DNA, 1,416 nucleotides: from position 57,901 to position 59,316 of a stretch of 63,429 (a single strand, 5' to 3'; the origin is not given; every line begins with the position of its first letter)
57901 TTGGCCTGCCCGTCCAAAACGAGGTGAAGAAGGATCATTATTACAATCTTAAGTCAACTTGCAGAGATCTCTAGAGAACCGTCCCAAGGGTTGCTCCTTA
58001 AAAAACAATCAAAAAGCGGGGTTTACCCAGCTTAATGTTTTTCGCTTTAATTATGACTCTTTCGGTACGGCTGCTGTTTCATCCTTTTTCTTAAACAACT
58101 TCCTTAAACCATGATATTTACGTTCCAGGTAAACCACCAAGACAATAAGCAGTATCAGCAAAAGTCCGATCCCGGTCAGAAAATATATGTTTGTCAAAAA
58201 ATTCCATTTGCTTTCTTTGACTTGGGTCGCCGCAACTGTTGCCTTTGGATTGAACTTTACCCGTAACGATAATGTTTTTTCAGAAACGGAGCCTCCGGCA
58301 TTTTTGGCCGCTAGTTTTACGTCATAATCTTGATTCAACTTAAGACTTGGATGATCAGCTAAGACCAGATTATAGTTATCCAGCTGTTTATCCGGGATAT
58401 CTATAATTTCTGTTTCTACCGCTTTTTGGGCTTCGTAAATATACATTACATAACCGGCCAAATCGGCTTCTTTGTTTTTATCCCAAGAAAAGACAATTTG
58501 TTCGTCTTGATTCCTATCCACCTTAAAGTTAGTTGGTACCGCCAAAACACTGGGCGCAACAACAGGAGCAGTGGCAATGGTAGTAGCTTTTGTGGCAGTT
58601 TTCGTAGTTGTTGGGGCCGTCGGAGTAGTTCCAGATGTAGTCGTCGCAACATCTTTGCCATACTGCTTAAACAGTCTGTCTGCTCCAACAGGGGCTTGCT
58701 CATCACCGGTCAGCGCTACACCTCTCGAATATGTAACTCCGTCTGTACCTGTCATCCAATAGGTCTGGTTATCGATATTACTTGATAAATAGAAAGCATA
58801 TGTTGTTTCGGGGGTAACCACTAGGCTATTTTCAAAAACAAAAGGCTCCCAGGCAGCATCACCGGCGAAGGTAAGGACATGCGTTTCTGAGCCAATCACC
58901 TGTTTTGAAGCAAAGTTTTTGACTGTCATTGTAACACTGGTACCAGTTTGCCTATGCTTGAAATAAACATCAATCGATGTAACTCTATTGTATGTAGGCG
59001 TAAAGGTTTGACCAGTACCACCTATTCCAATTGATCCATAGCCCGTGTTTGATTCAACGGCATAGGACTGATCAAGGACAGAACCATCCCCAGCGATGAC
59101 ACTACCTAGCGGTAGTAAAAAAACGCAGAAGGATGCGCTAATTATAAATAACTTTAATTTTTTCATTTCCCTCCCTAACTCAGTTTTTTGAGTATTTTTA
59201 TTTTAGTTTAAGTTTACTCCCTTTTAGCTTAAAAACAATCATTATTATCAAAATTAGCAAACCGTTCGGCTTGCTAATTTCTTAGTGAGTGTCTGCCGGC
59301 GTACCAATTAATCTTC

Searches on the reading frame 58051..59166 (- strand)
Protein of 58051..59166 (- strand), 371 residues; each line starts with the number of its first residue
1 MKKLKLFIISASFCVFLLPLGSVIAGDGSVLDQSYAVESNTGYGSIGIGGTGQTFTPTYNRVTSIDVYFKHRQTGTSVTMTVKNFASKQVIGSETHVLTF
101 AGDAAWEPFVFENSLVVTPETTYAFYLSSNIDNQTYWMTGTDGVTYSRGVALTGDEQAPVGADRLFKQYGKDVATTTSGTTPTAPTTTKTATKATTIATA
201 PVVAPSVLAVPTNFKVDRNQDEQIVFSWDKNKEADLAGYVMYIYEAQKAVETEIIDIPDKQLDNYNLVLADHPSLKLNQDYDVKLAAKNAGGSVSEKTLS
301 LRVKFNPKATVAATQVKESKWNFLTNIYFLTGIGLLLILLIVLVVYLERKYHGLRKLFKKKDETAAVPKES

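Call 9: search_protein_families(library=pfam, proteins=[window:58051-59166:-], max_evalue=0.001)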
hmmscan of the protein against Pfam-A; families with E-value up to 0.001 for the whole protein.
window:58051-59166:- (371 aa): 1 family
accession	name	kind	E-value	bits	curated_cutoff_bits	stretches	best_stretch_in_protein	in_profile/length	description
PF00041.27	fn3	-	1.9e-05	25.2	25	1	211-294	3-75/84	Fibronectin type III domain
